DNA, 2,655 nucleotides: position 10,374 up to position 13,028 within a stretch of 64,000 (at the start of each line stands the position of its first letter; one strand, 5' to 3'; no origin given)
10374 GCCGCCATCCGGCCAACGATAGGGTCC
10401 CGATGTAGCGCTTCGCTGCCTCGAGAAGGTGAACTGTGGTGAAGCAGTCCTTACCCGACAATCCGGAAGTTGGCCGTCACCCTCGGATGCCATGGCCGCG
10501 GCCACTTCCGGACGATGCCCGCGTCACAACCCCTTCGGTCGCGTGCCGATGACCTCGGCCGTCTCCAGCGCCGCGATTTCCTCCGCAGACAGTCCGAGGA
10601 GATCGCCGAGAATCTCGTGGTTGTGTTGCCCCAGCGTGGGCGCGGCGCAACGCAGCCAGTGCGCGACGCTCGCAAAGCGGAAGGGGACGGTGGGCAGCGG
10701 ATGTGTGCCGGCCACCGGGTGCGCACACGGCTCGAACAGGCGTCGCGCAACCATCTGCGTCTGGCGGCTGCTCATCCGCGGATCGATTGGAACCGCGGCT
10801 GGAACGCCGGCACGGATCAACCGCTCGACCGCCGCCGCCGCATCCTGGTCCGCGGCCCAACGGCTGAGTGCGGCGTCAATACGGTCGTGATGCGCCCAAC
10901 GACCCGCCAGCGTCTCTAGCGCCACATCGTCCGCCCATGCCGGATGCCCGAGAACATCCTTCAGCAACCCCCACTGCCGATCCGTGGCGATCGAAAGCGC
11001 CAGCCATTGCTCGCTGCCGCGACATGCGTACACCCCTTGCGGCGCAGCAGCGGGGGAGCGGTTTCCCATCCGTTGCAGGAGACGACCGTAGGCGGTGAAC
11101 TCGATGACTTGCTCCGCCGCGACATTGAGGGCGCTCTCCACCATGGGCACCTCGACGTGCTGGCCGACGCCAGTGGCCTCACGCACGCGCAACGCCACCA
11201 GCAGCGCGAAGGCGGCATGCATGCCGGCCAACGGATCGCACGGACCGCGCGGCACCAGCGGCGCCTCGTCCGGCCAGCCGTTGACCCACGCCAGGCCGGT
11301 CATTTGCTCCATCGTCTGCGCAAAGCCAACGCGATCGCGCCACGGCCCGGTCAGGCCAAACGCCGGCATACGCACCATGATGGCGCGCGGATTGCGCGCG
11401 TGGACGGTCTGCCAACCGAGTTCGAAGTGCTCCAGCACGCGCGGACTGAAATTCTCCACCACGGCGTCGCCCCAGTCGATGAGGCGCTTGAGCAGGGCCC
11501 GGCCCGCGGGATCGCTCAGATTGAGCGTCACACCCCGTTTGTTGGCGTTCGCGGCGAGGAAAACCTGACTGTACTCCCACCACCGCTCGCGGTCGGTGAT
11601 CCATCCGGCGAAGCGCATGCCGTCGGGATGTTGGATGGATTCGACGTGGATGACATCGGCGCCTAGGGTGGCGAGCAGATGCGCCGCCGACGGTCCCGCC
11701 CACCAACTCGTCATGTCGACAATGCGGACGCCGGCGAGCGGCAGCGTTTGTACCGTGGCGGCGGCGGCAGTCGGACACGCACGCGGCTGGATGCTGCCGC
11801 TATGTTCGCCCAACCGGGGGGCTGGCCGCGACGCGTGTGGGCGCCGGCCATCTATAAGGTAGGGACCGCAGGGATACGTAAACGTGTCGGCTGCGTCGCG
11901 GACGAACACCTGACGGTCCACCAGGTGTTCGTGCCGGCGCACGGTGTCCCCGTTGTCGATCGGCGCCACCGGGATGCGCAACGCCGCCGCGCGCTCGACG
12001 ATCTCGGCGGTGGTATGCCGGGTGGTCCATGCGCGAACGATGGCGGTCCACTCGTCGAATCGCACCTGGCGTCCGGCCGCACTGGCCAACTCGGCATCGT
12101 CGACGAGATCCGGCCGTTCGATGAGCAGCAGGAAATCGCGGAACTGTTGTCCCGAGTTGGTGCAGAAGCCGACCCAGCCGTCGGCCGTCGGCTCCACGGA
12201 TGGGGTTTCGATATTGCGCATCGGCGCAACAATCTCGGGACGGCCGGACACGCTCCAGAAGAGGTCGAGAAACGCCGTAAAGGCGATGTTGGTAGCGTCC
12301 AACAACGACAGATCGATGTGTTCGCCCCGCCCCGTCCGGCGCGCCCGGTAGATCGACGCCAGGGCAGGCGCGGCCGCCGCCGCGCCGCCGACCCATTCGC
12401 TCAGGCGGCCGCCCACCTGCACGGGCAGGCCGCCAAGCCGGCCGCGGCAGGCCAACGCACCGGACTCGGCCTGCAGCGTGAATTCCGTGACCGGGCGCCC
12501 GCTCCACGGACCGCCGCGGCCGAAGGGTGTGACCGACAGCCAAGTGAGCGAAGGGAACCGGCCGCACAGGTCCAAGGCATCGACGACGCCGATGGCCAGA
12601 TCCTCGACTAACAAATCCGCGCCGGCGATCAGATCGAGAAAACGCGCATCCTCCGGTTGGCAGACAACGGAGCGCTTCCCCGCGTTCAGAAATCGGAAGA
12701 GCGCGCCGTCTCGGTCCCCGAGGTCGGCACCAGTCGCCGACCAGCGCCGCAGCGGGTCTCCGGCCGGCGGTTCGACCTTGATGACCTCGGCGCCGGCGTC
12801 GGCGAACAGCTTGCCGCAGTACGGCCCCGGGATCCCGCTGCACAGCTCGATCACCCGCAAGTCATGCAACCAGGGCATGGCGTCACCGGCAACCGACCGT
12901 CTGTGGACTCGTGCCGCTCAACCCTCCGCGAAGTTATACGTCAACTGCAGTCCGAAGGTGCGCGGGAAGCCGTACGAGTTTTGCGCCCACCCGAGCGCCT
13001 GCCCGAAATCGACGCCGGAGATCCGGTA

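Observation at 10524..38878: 28-kb one-directional supercluster may encode an undescribed catabolic route: eight CoA-transferase domains, a ketone carboxylase, F420-type reductases and OYE, but no regulator, thiolase or acyl-CoA dehydrogenase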

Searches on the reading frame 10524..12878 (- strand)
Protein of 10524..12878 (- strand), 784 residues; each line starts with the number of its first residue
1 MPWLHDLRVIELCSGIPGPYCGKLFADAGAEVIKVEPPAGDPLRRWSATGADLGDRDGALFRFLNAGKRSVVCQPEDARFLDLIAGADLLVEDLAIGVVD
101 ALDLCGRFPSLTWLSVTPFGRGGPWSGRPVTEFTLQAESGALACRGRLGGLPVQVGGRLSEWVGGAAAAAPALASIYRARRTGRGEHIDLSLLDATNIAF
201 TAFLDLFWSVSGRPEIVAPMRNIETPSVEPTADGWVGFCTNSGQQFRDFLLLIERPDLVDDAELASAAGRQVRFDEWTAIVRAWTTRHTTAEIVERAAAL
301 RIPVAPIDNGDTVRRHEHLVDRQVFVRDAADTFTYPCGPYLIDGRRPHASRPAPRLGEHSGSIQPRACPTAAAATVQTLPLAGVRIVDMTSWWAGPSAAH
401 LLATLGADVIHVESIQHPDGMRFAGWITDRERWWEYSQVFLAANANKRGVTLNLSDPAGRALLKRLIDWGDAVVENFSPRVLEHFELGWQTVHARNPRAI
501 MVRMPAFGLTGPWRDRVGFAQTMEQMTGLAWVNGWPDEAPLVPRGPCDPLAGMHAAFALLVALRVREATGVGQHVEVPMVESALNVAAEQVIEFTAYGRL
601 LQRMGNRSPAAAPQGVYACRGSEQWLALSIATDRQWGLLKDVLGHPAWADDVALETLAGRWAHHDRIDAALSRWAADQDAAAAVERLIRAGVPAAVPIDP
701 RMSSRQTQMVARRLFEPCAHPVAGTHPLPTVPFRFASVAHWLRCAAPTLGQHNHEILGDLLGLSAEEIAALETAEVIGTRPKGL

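Call 4: search_protein_families(library=pfam, proteins=[window:10524-12878:-], max_evalue=0.01)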
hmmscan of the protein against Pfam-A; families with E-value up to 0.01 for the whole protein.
window:10524-12878:- (784 aa): 1 family
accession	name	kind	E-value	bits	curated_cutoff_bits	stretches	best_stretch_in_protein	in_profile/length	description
PF02515.22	CoA_transf_3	-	5.3e-165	549.4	23.3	2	381-753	1-366/366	CoA-transferase family III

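Call 9: search_protein_families(library=ncbifam, proteins=[window:10524-12878:-], max_evalue=0.00001)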
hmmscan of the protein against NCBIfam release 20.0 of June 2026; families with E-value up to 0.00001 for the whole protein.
window:10524-12878:- (784 aa): 7 families
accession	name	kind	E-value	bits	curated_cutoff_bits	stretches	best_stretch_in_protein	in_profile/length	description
NF052585.1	SucGlutTfsCaiB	equivalog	2.6e-85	286.4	750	2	377-760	4-388/394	succinate--glutarate CoA-transferase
NF003809.0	PRK05398.1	subfamily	2.1e-83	280.2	442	3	378-777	2-416/416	formyl-CoA transferase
TIGR03253.1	oxalate_frc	equivalog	8.3e-81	271.8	504.2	3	380-777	3-416/416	formyl-CoA transferase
NF041294.1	Scnl_mescCoAtase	equivalog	2.7e-73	247.3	700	2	381-757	4-380/381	succinyl-CoA:mesaconate CoA-transferase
NF008511.0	PRK11430.1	equivalog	1.6e-65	221.7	522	2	380-756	9-375/381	CoA:oxalate CoA-transferase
NF002914.1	PRK03525.1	equivalog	1.2e-36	126.5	413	2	380-774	9-394/400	L-carnitine CoA-transferase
TIGR04253.1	mesacon_CoA_iso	equivalog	6e-21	74.9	725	1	381-777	3-400/403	2-methylfumaryl-CoA isomerase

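Call 70: find_homologous_proteins(query=window:10524-12878:-, max_evalue=1e-80)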
Query window:10524-12878:- (784 aa): 5390 proteins with E <= 1e-80 among 8000 candidates; the best 120 are listed.
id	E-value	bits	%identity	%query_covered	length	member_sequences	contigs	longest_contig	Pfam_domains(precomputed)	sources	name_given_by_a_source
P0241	0.0e+0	1804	100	100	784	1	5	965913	PF02515.23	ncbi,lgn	ncbi:MAG: CoA transferase [Candidatus Binatia bacterium]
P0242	0.0e+0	1235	69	100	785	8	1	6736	PF02515.23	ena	-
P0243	0.0e+0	1225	67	100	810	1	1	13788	PF02515.23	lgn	-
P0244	0.0e+0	1213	68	100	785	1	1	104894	PF02515.23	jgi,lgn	-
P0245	0.0e+0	1190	68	100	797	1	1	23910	PF02515.23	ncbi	-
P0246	0.0e+0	1186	66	100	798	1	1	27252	PF02515.23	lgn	-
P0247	0.0e+0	1184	67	100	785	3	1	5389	PF02515.23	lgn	-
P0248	0.0e+0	1181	68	98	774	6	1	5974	PF02515.23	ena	-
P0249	0.0e+0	1179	67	100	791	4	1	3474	PF02515.23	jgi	jgi:crotonobetainyl-CoA:carnitine CoA-transferase CaiB-like acyl-CoA transferase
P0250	0.0e+0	1170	68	100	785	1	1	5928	PF02515.23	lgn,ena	-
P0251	0.0e+0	1157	67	100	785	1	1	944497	PF02515.23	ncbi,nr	ncbi:CoA transferase [bacterium]|nr:CoA transferase [bacterium]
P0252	0.0e+0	1133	66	99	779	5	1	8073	PF02515.23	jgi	jgi:crotonobetainyl-CoA:carnitine CoA-transferase CaiB-like acyl-CoA transferase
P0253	0.0e+0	1116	65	100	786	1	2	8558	PF02515.23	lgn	-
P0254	0.0e+0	1114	65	99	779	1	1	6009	PF02515.23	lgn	-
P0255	0.0e+0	1069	60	100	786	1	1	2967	PF02515.23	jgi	jgi:crotonobetainyl-CoA:carnitine CoA-transferase CaiB-like acyl-CoA transferase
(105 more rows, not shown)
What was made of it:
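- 10524..12878 (-): CoAT2x_A, a fused two-domain family-III CoA-transferase (N domain has Glu at the Asp position). A very large family: 5390 hits at E<=1e-80 (call 70).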

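Call 71: find_encoding_contigs(protein=P0241, flank=10000, max_places=2)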
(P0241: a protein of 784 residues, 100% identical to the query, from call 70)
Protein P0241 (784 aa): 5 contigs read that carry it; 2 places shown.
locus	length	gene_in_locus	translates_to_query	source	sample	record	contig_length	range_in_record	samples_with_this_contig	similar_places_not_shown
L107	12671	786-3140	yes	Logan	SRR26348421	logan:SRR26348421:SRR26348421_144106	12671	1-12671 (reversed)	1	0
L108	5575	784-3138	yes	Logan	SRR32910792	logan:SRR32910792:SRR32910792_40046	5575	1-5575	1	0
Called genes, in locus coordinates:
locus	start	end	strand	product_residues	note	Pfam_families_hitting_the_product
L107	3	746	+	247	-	?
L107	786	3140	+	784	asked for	PF02515:CoA_transf_3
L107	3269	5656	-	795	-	PF00884:Sulfatase, PF16347:SGSH_C (weak)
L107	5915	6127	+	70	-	-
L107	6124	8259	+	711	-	PF20091:Abhydrolase_10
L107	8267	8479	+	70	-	-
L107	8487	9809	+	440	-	PF06742:DUF1214 (faint)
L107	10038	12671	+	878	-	?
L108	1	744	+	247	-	?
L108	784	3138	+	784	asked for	PF02515:CoA_transf_3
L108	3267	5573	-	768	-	?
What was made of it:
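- Tried and rejected: The source was later identified through CoAT2x_A as a Candidatus Binatia MAG (calls 70-71).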

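Call 72: find_encoding_contigs(protein=P0244, flank=10000, max_places=1)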
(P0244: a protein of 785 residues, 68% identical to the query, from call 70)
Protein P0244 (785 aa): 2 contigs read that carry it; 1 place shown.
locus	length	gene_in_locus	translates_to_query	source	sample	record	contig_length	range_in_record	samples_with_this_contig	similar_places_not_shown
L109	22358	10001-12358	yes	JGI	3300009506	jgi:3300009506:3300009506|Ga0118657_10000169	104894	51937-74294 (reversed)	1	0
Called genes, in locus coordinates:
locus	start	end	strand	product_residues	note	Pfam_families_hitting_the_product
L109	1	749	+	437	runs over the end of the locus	PF02737:3HCDH_N, PF00725:3HCDH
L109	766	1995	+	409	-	PF00108:Thiolase_N, PF22691:Thiolase_C_1, PF02803:Thiolase_C (weak)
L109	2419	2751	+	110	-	-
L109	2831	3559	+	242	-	PF00106:adh_short, PF08659:KR, PF13561:adh_short_C2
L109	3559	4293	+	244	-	PF00106:adh_short, PF08659:KR, PF13561:adh_short_C2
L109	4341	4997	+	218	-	PF02390:Methyltransf_4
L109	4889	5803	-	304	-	PF00480:ROK, PF01869:BcrAD_BadFG (faint)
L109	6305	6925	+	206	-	PF25084:LbH_EIF2B (faint), PF25087:GMPPB_C (faint), PF00132:Hexapep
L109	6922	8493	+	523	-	PF00501:AMP-binding, PF13193:AMP-binding_C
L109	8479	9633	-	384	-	PF09594:GT87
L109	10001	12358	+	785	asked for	PF02515:CoA_transf_3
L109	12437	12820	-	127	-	-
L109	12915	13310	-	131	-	PF03843:Slp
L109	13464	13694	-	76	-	-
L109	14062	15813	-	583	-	PF16656:Pur_ac_phosph_N, PF00149:Metallophos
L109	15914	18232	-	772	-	PF00884:Sulfatase, PF16347:SGSH_C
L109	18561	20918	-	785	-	PF07715:Plug, PF00593:TonB_dep_Rec_b-barrel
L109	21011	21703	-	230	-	PF00440:TetR_N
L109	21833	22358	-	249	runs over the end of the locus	PF13795:HupE_UreJ_2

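Call 86: find_encoding_contigs(protein=P0251, flank=10000, max_places=1)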
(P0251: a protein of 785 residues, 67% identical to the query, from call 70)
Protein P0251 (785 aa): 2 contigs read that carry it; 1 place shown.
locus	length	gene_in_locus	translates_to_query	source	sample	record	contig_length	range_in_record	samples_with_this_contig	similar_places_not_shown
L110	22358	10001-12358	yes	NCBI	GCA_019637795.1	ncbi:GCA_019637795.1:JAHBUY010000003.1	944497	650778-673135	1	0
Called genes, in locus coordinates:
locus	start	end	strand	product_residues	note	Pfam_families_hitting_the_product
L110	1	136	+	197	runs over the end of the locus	PF03886:ABC_trans_aux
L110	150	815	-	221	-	PF00378:ECH_1, PF16113:ECH_2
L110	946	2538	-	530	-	PF01590:GAF, PF13185:GAF_2, PF13492:GAF_3, PF00158:Sigma54_activat, PF14532:Sigma54_activ_2, PF07728:AAA_5 (weak), PF25601:AAA_lid_14, PF02954:HTH_8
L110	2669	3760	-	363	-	PF13098:Thioredoxin_2, PF13462:Thioredoxin_4, PF01323:DSBA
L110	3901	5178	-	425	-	PF13551:HTH_29 (weak), PF12728:HTH_17 (faint)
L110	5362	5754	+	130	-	-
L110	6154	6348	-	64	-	PF07927:HicA_toxin (weak)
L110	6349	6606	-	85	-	PF08972:DUF1902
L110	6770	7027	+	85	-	-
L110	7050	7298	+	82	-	PF01402:RHH_1 (weak)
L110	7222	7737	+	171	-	PF01850:PIN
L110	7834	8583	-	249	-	PF17131:TP_0789-like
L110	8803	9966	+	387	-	PF04909:Amidohydro_2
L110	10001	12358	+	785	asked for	PF02515:CoA_transf_3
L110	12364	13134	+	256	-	PF00378:ECH_1, PF16113:ECH_2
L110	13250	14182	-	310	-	PF13620:CarboxypepD_reg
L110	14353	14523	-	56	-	-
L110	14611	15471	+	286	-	PF01636:APH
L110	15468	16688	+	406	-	PF00201:UDPGT, PF06722:EryCIII-like_C (weak)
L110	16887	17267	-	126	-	-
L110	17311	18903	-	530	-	PF00884:Sulfatase, PF01663:Phosphodiest (faint)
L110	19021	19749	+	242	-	PF01381:HTH_3 (faint), PF00027:cNMP_binding, PF13545:HTH_Crp_2, PF12802:MarR_2 (weak)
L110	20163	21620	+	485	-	PF01370:Epimerase, PF05368:NmrA, PF13460:NAD_binding_10, PF11066:DUF2867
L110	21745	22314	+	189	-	PF01949:Endo_dU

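Call 87: find_encoding_contigs(protein=P0245, flank=10000, max_places=1)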
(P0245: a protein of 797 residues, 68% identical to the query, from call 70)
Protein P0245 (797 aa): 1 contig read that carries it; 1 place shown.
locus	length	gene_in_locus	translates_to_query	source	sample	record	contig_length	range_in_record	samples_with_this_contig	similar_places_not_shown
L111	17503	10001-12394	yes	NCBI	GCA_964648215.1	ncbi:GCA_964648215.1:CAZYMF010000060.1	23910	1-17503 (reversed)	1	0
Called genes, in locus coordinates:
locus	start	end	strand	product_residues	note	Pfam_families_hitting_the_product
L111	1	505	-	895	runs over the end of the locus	PF00034:Cytochrom_C, PF13442:Cytochrome_CBB3, PF00034:Cytochrom_C, PF13442:Cytochrome_CBB3, PF03239:FTR1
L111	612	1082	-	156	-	PF01475:FUR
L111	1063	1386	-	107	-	-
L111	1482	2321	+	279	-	PF00582:Usp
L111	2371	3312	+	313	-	PF04199:Cyclase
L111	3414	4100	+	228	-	PF01081:Aldolase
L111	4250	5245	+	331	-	PF00682:HMGL-like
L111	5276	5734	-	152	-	PF13622:4HBT_3 (weak), PF03061:4HBT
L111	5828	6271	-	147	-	PF07045:DUF1330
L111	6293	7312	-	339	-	PF00296:Bac_luciferase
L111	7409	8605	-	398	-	PF00067:p450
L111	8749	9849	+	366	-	PF00296:Bac_luciferase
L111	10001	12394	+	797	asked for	PF02515:CoA_transf_3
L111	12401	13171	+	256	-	PF00378:ECH_1, PF16113:ECH_2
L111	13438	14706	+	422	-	PF00330:Aconitase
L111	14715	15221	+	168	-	PF00694:Aconitase_C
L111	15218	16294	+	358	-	PF00180:Iso_dh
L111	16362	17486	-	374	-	PF00296:Bac_luciferase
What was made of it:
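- CoAT2x_A orthologues sit in quite different neighbourhoods elsewhere (calls 72, 86, 87).
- Tried and rejected: The sulfated-substrate idea: one supporting neighbourhood (L109) and two that do not clearly support it (L110, L111) (calls 72, 86, 87).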
